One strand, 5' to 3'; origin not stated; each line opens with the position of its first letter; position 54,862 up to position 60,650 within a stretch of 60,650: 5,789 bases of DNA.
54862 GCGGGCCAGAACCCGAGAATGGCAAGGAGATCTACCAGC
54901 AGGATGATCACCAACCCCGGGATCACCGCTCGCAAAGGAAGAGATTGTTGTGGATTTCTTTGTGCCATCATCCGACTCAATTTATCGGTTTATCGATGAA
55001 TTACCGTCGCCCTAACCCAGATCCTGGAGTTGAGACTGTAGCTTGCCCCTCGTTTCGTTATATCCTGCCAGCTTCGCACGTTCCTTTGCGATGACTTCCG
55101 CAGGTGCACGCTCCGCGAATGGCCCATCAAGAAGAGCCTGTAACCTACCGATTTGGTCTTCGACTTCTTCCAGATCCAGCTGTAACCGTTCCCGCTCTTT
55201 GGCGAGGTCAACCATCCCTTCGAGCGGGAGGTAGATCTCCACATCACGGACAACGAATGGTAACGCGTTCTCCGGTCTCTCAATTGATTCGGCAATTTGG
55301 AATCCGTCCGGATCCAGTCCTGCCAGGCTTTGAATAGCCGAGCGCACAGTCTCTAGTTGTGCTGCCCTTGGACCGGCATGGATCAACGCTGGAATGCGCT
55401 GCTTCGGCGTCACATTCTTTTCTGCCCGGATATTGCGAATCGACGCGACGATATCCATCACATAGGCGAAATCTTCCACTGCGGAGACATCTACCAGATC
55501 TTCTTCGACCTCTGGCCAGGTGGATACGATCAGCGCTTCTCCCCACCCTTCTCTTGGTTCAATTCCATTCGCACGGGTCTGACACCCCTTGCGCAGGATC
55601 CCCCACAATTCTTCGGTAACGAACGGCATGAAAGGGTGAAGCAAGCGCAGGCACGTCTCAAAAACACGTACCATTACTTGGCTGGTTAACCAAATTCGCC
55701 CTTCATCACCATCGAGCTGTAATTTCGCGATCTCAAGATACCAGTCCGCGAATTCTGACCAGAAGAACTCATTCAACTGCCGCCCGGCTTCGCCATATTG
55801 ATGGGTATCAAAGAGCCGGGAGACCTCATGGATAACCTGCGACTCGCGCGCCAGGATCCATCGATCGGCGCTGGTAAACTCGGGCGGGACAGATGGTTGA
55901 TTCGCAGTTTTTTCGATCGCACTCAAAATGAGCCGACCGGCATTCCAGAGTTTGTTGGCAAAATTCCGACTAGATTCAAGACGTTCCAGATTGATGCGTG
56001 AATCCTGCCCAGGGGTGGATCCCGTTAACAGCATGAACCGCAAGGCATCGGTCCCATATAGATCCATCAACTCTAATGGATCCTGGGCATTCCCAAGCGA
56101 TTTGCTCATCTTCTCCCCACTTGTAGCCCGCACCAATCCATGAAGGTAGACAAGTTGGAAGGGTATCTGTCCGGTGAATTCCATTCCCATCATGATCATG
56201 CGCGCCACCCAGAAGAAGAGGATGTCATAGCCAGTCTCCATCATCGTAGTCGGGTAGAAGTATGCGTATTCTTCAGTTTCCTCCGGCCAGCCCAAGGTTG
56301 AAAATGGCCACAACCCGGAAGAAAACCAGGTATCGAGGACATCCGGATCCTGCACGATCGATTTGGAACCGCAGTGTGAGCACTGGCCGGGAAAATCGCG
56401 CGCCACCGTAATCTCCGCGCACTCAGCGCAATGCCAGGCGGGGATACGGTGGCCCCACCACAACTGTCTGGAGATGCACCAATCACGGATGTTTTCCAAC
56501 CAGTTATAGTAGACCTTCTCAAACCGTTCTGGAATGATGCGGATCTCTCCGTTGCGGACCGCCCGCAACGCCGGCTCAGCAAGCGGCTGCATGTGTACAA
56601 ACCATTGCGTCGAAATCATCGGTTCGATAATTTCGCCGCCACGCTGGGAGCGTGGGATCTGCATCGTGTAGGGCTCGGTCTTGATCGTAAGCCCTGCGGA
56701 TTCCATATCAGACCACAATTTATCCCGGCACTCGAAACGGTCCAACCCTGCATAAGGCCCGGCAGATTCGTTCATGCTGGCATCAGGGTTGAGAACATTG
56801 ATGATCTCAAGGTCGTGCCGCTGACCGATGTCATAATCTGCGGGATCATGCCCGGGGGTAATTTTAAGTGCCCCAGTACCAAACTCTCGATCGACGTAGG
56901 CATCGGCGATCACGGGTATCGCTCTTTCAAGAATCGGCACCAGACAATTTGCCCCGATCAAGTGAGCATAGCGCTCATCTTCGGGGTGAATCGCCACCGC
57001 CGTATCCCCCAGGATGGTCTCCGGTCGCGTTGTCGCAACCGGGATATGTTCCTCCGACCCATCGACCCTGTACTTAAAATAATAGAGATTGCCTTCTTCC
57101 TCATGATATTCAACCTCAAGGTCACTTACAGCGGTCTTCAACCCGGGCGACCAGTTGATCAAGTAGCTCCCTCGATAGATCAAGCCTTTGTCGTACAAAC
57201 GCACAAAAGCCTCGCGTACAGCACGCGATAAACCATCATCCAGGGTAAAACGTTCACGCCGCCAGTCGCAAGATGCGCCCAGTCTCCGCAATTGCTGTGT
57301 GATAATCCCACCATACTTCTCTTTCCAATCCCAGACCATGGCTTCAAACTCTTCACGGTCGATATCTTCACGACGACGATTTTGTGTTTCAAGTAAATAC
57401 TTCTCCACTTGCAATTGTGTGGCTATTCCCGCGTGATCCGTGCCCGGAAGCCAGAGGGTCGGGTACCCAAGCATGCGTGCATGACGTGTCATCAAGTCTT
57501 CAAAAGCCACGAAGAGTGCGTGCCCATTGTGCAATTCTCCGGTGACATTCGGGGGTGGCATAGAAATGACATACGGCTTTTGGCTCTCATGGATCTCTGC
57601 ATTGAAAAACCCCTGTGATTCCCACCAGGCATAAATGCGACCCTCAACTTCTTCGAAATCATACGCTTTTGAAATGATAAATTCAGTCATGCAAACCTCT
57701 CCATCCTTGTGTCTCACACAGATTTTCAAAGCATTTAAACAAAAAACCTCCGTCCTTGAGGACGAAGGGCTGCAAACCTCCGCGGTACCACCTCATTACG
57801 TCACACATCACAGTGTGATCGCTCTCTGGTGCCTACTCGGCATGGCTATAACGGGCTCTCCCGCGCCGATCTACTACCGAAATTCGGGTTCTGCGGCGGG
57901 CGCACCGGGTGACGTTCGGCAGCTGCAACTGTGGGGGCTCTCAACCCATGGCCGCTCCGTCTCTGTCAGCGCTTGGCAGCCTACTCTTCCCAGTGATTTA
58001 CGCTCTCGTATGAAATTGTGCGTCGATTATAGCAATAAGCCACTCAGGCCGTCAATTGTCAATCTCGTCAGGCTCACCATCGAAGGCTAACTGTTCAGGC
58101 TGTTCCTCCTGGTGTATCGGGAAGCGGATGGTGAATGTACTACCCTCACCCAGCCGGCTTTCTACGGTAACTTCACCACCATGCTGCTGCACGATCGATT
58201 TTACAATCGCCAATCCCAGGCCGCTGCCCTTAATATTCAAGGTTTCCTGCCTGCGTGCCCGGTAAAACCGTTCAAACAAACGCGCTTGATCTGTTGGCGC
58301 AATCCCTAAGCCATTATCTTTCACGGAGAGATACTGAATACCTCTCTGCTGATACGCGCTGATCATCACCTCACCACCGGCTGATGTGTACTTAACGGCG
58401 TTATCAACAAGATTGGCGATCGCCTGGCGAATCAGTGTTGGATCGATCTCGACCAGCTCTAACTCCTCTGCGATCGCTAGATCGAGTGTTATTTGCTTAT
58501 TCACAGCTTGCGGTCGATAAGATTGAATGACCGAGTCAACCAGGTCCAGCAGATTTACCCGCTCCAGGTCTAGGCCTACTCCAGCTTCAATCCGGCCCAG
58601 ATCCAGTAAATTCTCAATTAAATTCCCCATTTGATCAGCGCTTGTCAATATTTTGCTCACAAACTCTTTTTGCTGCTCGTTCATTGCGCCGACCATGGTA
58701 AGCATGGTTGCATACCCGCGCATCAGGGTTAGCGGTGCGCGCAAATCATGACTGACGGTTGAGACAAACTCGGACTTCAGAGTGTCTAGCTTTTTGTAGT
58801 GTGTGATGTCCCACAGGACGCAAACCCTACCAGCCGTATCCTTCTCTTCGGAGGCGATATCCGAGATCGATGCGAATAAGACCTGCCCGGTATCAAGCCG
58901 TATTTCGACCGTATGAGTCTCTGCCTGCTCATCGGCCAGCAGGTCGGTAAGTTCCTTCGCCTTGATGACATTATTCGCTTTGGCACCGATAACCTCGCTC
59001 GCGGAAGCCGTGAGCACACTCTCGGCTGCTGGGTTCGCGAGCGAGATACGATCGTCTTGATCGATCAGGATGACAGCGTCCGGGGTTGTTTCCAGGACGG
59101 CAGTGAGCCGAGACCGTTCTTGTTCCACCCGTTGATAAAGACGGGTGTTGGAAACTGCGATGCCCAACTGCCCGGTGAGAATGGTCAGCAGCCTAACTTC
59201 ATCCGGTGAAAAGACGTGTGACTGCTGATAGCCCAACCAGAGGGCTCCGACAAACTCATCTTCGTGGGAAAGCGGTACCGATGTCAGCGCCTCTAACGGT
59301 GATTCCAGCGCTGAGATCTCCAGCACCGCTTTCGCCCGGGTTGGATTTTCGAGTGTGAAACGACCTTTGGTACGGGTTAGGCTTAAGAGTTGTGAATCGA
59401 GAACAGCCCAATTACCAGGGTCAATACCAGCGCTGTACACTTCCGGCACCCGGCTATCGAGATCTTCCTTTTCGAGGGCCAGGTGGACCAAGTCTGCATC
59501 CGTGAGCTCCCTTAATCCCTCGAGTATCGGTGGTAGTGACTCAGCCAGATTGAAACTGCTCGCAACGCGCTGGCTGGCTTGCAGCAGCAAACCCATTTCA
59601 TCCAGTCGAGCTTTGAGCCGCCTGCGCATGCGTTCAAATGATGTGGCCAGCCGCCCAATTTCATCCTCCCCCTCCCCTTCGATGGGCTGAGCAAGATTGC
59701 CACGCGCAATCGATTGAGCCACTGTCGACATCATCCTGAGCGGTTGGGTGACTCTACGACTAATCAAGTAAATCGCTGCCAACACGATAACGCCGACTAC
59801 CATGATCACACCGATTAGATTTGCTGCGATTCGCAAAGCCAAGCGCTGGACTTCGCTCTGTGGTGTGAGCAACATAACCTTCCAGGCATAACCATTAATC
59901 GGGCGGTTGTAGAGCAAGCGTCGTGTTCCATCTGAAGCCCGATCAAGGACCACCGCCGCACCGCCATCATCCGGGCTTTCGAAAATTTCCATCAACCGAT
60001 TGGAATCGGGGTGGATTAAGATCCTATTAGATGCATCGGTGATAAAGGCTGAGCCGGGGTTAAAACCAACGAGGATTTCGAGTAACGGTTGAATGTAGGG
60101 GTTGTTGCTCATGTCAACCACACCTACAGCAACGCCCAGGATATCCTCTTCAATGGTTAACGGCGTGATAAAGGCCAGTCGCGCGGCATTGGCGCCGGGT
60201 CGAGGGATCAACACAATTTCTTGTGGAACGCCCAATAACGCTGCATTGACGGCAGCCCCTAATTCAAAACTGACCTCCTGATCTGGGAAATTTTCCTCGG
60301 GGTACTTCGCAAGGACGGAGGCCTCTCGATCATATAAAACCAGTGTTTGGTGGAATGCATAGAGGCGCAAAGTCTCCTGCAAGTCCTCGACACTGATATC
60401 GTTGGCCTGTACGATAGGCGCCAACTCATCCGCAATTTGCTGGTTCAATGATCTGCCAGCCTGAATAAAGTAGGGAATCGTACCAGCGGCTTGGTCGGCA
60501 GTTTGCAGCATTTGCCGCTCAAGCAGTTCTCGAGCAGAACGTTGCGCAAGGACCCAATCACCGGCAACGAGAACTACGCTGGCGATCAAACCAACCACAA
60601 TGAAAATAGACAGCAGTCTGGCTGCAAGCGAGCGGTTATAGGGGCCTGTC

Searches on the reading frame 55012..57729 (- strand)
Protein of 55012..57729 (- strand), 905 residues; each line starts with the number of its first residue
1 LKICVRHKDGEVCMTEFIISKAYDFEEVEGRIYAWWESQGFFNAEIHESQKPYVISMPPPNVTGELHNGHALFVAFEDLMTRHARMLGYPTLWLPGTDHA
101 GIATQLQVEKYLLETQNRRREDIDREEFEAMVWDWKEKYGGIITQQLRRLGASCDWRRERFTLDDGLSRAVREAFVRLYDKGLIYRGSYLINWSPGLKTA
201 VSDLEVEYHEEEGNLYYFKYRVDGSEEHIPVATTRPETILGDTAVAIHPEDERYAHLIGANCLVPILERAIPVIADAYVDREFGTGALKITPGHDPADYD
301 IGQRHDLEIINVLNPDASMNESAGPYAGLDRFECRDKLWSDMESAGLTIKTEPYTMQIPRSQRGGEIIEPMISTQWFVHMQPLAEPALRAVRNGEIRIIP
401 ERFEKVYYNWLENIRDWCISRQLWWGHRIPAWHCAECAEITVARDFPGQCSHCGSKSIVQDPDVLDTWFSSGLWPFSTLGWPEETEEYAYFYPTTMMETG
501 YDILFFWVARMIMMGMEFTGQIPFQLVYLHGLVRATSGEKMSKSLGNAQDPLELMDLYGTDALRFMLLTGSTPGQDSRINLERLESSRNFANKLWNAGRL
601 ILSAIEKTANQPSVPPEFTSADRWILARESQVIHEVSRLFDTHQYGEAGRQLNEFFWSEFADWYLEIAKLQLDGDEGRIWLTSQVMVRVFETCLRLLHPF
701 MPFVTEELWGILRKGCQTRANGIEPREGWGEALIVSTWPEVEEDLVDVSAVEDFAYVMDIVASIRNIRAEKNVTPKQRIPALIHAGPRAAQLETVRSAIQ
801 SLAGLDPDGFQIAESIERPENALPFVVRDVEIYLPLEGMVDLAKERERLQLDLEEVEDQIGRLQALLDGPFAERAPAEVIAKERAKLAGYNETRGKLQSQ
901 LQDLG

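Call 50: search_protein_families(library=ncbifam, proteins=[window:55012-57729:-], max_evalue=1e-20)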
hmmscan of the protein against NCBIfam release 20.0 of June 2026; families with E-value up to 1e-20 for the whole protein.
window:55012-57729:- (905 aa): 14 families
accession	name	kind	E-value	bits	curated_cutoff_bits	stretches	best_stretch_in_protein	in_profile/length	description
NF004349.1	PRK05729.1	equivalog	0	1152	704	1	21-900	2-859/860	valine--tRNA ligase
TIGR00422.1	valS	equivalog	0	1048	612.1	1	20-887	2-862/863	valine--tRNA ligase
NF011492.0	PRK14900.1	equivalog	0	1045.3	1783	1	19-904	9-893/1044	valine--tRNA ligase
NF009687.0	PRK13208.1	equivalog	1.7e-172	575.6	738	1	19-802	6-780/801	valine--tRNA ligase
TIGR00392.1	ileS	equivalog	1.2e-107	361.2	621.4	3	454-776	526-841/861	isoleucine--tRNA ligase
NF000540.1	alt_ValS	exception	1.7e-91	307.4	900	2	458-800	492-815/827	valine--tRNA ligase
NF008957.0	PRK12300.1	subfamily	2.1e-62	211.4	677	1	22-252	3-241/946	leucine--tRNA ligase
TIGR00395.1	leuS_arch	equivalog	8.1e-57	192.9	648.5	2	28-252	3-235/938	leucine--tRNA ligase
NF000258.1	MupB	exception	4.6e-52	177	1900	1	449-779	498-814/1033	mupirocin-resistant isoleucine--tRNA ligase MupB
NF040702.1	ileS_w_GNAT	exception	4.6e-48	163.6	1999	0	459-715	702-959/1100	isoleucine--tRNA ligase, N-acetyltransferase domain-containing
TIGR00396.1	leuS_bact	equivalog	1.6e-44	152.3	548.4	0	23-206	1-167/843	leucine--tRNA ligase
NF000257.1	MupA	exception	3.7e-42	144.2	1900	0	450-709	495-758/1024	mupirocin-resistant isoleucine--tRNA ligase MupA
TIGR00398.1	metG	equivalog_domain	1.2e-25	90.3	336.35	0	517-712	306-501/530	methionine--tRNA ligase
NF008900.0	PRK12267.1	equivalog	1.5e-23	83.2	598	0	468-712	228-476/648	methionine--tRNA ligase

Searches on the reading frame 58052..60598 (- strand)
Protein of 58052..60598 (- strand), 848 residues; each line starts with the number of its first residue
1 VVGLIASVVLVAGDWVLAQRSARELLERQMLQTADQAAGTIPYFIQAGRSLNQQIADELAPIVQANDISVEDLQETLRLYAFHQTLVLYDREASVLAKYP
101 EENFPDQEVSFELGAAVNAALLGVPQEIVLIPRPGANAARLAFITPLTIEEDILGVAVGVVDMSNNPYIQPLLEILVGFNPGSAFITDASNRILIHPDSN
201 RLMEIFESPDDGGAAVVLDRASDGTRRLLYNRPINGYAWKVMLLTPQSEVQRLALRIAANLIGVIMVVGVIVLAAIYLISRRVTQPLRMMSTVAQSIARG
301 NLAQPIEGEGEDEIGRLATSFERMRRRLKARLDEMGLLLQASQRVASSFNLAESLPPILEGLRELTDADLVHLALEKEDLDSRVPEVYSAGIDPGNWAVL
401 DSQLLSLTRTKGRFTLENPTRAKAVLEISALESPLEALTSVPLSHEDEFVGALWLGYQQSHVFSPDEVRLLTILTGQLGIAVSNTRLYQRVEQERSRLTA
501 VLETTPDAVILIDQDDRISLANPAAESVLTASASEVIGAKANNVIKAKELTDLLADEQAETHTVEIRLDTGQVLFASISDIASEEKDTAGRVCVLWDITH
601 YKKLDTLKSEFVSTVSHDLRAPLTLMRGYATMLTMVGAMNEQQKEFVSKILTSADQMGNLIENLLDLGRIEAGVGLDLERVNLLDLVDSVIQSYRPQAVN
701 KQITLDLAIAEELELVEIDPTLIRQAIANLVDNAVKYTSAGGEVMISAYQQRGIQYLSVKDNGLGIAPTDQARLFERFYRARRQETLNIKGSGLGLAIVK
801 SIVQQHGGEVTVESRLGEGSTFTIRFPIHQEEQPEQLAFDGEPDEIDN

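Call 50: search_protein_families(library=ncbifam, proteins=[window:58052-60598:-], max_evalue=1e-20)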
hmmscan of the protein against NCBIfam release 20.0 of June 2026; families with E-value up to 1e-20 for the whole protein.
window:58052-60598:- (848 aa): 55 families (the best 25 are shown)
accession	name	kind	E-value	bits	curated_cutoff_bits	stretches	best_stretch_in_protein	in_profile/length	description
NF033092.0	HK_WalK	equivalog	1.2e-88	298.2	725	1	458-827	222-593/594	cell wall metabolism sensor histidine kinase WalK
NF046044.1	PnpS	equivalog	4.2e-87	292.7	400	1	482-827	41-390/390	two-component system histidine kinase PnpS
TIGR02966.1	phoR_proteo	equivalog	1.4e-77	261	334.2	1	492-826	2-333/333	phosphate regulon sensor histidine kinase PhoR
NF045911.1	TCSHisKinNblS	equivalog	5.5e-58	196.8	1000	1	491-825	261-617/621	two-component system sensor histidine kinase NblS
NF047874.1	MASE3_PAS_HK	subfamily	1.2e-57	196.1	560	1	488-835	257-632/655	MASE3 domain-containing sensor histidine kinase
NF040691.1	MtrAB_MtrB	equivalog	2.1e-57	195.3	450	1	597-832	260-496/507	MtrAB system histidine kinase MtrB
NF008468.0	PRK11360.1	equivalog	6.2e-57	193.3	646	1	469-833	240-613/616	two-component system sensor histidine kinase AtoS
NF008235.0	PRK11006.1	equivalog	1.3e-51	175.8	390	1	473-827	75-422/431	phosphate regulon sensor histidine kinase PhoR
NF011874.0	PRK15347.1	equivalog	1.3e-51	175.7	852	1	605-837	395-623/921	two component system sensor kinase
NF008312.0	PRK11100.1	equivalog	1.1e-50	172.9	356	1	610-829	258-475/477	two-component system sensor histidine kinase CreC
NF033093.1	HK_VicK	exception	1.7e-50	172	680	1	489-833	87-440/448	cell wall metabolism sensor histidine kinase VicK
TIGR02956.1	TMAO_torS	equivalog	2.5e-49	168.2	676.5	1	607-838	463-692/967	TMAO reductase system sensor histidine kinase/response regulator TorS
NF008302.0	PRK11091.1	equivalog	2.1e-48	165.1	838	1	489-834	148-511/779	aerobic respiration two-component sensor histidine kinase ArcB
TIGR01386.1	cztS_silS_copS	subfamily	3.2e-47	161.5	292.55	1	609-827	242-457/457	heavy metal sensor histidine kinase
NF041735.1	hist_kin_RppB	equivalog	7.2e-44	150.3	400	1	610-827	218-438/438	two-component system sensor histidine kinase RppB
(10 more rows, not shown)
